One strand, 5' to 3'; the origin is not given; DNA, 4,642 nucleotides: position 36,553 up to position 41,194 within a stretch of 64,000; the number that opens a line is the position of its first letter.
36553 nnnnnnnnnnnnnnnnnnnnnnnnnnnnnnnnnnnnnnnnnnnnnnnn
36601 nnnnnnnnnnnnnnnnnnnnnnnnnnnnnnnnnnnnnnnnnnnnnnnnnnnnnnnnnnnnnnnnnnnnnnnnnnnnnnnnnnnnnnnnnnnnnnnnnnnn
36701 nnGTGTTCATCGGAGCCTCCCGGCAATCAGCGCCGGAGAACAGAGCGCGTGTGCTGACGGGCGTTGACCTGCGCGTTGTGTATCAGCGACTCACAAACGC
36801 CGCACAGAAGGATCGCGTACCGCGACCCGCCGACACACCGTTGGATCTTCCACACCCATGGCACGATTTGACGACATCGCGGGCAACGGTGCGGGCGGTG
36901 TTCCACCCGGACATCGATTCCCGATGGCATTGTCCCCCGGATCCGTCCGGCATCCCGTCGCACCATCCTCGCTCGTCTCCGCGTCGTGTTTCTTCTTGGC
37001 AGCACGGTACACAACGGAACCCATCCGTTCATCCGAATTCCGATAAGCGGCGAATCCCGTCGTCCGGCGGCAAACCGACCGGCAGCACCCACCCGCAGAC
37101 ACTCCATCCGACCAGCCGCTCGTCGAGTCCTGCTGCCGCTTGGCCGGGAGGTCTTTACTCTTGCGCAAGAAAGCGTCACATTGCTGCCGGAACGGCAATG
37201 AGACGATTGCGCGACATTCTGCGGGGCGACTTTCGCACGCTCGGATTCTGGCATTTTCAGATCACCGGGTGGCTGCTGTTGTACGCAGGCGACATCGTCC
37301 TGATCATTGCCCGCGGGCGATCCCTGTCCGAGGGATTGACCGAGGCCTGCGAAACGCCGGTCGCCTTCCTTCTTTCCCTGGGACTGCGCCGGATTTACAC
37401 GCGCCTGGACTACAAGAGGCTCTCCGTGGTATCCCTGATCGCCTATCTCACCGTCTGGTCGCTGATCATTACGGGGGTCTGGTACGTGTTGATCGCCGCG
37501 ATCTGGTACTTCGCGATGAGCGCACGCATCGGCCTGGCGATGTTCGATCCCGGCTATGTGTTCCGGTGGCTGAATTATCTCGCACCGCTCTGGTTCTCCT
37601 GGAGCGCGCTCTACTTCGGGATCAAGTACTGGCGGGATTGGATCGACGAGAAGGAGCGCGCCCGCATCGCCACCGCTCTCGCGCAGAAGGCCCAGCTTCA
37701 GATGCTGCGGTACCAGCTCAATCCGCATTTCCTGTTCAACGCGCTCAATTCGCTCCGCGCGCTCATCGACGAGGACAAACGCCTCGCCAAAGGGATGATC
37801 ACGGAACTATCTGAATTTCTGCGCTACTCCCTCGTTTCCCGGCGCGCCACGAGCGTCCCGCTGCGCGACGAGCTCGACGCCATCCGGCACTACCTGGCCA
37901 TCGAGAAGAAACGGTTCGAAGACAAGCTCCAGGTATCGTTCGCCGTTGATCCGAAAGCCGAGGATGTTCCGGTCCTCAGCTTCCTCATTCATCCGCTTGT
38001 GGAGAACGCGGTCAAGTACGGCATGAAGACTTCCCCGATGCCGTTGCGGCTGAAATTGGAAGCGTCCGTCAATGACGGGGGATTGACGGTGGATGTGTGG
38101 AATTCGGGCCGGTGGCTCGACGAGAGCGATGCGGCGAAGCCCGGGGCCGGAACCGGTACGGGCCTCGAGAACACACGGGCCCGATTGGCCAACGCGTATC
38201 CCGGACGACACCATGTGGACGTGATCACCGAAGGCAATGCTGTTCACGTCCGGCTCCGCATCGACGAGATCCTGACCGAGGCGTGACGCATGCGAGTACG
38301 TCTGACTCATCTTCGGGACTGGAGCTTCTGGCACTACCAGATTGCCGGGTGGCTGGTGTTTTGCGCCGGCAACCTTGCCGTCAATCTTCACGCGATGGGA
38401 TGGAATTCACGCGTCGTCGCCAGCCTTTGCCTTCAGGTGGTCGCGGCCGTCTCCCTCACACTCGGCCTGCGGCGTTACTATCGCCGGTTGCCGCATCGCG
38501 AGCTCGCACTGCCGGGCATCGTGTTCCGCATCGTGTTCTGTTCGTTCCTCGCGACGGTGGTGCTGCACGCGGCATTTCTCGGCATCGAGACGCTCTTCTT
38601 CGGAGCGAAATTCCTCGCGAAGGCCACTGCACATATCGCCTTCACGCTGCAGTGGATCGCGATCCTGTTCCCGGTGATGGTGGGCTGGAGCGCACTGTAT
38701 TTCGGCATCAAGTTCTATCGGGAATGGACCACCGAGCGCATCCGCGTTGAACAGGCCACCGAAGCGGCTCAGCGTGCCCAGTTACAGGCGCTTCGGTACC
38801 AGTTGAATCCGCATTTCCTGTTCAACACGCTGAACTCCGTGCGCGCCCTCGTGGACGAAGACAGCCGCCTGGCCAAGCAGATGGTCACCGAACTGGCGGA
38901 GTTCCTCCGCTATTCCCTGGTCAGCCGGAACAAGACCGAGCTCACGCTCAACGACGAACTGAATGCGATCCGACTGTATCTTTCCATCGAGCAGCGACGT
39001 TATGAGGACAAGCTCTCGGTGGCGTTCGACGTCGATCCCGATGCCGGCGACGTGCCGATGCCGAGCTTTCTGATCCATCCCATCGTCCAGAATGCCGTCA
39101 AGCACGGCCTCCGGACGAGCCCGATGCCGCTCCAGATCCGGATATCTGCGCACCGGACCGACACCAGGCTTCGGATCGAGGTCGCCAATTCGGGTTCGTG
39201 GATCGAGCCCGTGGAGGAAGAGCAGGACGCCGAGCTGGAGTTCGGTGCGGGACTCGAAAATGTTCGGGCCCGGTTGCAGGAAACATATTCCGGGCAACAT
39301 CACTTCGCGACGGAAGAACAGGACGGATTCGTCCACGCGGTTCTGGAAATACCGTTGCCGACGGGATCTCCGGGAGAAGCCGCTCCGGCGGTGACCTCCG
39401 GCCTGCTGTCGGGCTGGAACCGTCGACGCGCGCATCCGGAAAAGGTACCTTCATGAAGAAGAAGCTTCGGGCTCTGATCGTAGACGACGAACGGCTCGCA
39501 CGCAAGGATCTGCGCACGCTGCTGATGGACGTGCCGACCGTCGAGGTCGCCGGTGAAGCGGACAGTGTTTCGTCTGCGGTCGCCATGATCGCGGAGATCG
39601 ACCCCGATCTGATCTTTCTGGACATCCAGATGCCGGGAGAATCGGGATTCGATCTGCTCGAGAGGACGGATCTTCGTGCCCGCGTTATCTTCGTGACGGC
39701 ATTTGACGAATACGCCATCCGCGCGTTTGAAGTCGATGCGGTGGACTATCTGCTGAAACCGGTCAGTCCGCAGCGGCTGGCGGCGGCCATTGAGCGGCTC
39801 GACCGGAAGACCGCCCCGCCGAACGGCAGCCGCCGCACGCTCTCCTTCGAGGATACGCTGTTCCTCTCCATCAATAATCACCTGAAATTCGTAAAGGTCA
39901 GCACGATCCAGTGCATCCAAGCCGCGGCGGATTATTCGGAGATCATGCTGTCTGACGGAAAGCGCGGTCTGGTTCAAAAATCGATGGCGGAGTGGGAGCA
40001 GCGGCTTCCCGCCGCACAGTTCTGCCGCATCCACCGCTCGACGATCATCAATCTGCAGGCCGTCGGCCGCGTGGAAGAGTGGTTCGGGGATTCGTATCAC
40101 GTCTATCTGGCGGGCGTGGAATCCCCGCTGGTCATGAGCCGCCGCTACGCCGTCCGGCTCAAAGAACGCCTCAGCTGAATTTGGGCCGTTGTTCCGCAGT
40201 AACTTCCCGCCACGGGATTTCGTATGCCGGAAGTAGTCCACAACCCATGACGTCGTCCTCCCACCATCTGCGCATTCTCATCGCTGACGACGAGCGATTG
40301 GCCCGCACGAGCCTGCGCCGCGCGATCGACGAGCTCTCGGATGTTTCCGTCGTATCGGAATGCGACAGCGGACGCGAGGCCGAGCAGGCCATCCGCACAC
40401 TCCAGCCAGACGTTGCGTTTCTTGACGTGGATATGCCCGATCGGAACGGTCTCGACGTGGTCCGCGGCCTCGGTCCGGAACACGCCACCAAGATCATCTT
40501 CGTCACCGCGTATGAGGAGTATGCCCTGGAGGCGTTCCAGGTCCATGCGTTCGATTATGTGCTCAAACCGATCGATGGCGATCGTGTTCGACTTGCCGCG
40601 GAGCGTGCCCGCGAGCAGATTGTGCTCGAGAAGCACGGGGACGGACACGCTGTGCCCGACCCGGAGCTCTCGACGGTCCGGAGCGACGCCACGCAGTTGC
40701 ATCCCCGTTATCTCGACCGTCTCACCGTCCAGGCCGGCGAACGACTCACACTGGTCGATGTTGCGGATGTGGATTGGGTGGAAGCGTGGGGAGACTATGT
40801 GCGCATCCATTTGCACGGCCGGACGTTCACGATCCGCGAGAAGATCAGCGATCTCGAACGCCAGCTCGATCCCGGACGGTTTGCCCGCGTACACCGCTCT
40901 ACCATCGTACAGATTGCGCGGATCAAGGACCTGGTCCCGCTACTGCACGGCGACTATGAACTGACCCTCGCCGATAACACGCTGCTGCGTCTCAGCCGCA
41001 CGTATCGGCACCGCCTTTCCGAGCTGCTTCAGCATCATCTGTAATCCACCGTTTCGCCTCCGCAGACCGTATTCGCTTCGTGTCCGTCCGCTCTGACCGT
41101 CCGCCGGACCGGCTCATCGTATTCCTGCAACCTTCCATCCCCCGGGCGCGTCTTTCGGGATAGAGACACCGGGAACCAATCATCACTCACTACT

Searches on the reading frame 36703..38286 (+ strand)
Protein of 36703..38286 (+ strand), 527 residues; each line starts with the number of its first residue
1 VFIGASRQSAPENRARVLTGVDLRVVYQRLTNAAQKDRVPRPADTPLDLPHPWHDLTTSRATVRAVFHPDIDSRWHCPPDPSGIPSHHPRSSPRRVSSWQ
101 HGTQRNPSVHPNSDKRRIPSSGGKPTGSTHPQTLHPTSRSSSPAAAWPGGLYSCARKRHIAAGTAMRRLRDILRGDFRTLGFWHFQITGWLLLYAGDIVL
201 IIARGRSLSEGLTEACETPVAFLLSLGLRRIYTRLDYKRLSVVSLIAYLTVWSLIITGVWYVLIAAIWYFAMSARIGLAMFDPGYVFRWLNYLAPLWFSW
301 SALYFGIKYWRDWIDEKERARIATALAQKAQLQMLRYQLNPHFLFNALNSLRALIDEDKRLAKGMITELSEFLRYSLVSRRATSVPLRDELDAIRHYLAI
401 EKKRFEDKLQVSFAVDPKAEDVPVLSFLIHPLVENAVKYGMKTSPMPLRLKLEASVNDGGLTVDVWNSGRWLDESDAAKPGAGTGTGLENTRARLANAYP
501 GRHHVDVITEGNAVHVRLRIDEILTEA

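Call 38: search_protein_families(library=pfam, proteins=[window:36703-38286:+], max_evalue=0.001)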
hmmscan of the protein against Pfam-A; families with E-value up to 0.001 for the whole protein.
window:36703-38286:+ (527 aa): 2 families
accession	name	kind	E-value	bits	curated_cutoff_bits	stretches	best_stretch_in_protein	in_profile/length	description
PF06580.19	His_kinase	-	9.2e-27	93.6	25.2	1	330-409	1-81/81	Histidine kinase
PF02518.31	HATPase_c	-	5.8e-05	23.9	26.4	1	425-519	6-108/111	Histidine kinase-, DNA gyrase B-, and HSP90-like ATPase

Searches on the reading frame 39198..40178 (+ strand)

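Call 38: search_protein_families(library=pfam, proteins=[window:39198-40178:+], max_evalue=0.001)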
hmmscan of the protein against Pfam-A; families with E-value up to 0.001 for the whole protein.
window:39198-40178:+ (326 aa): 2 families
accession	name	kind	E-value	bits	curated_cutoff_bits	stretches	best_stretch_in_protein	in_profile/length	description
PF00072.30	Response_reg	-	6.5e-23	81.5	30.2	1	93-199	2-111/111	Response regulator receiver domain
PF04397.21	LytTR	-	1.2e-19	70.8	22.6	1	229-325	3-97/98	LytTr DNA-binding domain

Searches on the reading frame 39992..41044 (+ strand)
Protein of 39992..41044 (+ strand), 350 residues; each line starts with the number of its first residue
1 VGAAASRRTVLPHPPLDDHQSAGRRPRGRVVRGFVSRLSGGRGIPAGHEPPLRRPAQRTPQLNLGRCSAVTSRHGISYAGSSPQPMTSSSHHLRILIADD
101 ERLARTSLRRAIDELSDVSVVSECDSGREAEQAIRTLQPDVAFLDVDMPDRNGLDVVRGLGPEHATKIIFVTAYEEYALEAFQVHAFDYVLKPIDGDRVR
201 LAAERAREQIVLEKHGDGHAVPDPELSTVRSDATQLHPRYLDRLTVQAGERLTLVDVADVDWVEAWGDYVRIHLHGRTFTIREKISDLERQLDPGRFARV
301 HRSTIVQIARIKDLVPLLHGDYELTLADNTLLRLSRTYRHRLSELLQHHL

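Call 38: search_protein_families(library=pfam, proteins=[window:39992-41044:+], max_evalue=0.001)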
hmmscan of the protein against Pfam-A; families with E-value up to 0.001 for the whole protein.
window:39992-41044:+ (350 aa): 2 families
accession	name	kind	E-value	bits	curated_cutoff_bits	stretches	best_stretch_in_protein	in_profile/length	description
PF00072.30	Response_reg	-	8.5e-24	84.3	30.2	1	95-201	1-108/111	Response regulator receiver domain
PF04397.21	LytTR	-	1.2e-21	77.2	22.6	1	251-346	2-97/98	LytTr DNA-binding domain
